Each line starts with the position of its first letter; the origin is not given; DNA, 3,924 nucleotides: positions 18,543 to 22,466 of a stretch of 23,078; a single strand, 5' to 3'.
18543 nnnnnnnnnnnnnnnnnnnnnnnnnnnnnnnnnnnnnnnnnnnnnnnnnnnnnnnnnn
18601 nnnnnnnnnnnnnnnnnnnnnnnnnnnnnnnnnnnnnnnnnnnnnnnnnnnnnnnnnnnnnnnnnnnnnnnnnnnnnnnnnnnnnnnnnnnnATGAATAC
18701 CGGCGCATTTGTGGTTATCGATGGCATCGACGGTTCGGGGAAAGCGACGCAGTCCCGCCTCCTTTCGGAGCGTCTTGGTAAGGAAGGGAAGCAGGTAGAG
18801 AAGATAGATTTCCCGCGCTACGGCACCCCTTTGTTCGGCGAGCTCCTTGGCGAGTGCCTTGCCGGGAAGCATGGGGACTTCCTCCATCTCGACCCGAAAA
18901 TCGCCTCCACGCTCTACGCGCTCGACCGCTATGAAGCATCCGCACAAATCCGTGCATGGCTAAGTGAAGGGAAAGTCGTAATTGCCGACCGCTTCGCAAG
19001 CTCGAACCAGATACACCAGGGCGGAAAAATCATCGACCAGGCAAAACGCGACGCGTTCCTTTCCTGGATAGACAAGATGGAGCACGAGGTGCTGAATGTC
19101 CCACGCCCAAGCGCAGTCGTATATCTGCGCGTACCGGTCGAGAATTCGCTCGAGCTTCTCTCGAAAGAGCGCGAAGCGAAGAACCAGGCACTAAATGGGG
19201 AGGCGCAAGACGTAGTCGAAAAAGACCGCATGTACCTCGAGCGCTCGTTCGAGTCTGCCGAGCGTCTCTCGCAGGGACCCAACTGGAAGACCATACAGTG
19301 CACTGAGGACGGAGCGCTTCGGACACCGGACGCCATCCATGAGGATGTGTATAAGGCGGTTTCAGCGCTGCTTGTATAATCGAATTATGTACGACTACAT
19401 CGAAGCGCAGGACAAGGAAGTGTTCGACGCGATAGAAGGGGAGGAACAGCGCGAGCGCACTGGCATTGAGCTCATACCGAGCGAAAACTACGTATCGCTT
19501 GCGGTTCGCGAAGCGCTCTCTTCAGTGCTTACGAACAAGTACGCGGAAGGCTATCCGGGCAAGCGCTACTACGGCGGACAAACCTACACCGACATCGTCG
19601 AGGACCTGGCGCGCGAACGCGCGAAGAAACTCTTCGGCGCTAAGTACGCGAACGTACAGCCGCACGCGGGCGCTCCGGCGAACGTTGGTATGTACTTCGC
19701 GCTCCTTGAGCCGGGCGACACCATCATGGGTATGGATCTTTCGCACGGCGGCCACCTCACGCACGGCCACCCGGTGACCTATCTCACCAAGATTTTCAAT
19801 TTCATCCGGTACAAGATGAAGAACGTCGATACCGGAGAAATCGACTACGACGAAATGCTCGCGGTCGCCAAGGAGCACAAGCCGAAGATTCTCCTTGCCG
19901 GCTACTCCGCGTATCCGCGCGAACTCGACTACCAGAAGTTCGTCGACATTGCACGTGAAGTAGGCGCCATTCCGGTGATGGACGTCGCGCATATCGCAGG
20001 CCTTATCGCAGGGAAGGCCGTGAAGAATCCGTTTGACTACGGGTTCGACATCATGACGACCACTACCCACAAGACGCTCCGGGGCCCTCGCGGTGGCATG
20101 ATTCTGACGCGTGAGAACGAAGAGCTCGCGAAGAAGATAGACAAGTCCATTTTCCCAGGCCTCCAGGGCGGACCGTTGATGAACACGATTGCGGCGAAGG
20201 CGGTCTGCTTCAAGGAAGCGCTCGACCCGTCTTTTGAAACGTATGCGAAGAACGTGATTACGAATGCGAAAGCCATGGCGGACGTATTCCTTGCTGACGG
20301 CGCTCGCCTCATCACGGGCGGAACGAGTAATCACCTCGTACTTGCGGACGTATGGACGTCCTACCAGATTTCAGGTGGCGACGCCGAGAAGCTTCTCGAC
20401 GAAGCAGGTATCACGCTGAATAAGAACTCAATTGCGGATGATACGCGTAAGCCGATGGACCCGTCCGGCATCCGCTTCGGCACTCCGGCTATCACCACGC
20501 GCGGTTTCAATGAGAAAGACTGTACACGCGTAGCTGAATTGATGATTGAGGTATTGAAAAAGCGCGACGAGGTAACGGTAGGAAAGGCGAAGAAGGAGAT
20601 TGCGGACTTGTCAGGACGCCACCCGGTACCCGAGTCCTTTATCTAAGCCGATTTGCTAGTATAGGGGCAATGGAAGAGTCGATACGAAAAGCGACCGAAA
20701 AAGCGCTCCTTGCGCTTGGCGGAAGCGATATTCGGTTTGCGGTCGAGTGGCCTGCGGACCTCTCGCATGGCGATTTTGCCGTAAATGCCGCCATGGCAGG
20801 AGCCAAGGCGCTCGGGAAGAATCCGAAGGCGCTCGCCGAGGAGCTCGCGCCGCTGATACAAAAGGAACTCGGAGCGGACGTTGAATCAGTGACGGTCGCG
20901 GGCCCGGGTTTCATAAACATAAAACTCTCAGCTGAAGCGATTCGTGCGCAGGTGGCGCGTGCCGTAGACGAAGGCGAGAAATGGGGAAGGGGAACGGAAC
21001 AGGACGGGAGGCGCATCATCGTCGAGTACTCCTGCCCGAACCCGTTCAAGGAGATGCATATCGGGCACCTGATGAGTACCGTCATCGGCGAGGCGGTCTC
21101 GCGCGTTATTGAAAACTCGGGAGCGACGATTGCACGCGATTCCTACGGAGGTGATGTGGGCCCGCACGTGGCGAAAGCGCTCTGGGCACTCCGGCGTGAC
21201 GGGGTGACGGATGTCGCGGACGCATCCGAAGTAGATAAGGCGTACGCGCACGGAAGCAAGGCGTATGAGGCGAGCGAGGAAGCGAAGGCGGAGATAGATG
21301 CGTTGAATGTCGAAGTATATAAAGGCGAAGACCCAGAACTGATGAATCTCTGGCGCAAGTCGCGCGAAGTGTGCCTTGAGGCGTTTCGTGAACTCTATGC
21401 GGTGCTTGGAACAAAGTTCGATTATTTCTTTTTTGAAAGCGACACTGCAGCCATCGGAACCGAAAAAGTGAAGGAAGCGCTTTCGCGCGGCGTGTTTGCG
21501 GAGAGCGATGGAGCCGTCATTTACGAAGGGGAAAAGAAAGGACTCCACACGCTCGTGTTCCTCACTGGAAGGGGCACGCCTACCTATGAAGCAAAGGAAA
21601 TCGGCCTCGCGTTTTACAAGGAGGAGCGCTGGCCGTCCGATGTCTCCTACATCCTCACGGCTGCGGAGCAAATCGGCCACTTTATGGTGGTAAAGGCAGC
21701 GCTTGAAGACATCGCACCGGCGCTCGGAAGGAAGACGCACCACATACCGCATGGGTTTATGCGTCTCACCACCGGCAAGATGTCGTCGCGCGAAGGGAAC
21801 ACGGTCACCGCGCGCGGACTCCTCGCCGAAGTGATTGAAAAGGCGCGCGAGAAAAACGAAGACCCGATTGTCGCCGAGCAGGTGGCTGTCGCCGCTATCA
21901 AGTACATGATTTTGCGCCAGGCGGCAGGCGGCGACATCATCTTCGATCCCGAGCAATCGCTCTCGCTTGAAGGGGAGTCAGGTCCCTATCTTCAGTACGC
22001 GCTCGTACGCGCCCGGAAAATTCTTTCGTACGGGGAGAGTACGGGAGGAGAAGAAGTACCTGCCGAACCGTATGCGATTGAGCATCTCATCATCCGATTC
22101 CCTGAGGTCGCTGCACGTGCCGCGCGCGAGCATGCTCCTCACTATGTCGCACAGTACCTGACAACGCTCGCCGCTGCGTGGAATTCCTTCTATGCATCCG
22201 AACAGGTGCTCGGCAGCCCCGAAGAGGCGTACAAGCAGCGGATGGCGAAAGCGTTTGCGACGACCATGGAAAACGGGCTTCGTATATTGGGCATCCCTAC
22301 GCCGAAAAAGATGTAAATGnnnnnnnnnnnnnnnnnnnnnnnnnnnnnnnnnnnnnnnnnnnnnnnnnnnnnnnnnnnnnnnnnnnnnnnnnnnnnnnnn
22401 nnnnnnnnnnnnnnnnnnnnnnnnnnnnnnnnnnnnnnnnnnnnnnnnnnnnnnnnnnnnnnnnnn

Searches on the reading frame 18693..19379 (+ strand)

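Call 60: search_protein_families(library=pfam, proteins=[window:18693-19379:+], max_evalue=0.01)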
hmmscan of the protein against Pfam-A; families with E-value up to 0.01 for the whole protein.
window:18693-19379:+ (228 aa): 3 families
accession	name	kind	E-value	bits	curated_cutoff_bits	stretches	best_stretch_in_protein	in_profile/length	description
PF02223.23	Thymidylate_kin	-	8.1e-21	75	27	1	9-180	1-157/185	Thymidylate kinase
PF01712.25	dNK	-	0.00018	21.8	27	1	8-163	2-147/203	Deoxynucleoside kinase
PF13207.12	AAA_17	-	0.0063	17.2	27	0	11-156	2-119/136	AAA domain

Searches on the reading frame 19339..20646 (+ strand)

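Call 14: search_protein_families(library=pfam, proteins=[window:19339-20646:+])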
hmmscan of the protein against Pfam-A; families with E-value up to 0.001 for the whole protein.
window:19339-20646:+ (435 aa): 3 families
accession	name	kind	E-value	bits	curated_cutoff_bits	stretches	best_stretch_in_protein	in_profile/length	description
PF00464.25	SHMT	-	1.9e-148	494.8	27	1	22-401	2-398/399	Serine hydroxymethyltransferase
PF00155.27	Aminotran_1_2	-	3e-07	30.4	19.7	1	83-362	38-332/361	Aminotransferase class I and II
PF01053.26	Cys_Met_Meta_PP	-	0.00043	19.4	27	1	93-269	59-224/381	Cys/Met metabolism PLP-dependent enzyme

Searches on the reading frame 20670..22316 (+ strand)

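Call 14: search_protein_families(library=pfam, proteins=[window:20670-22316:+])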
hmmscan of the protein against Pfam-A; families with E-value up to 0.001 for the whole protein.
window:20670-22316:+ (548 aa): 3 families
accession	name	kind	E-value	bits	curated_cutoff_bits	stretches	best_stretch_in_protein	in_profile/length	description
PF00750.26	tRNA-synt_1d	-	5e-30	105.1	23.3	1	109-426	15-348/349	tRNA synthetases class I (R), catalytic domain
PF03485.21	Arg_tRNA_synt_N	-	4.4e-21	75.7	21.5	1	2-86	4-85/85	Arginyl tRNA synthetase N terminal domain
PF05746.21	DALR_1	-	1e-20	74.4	22.3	1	441-548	1-117/117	DALR anticodon binding domain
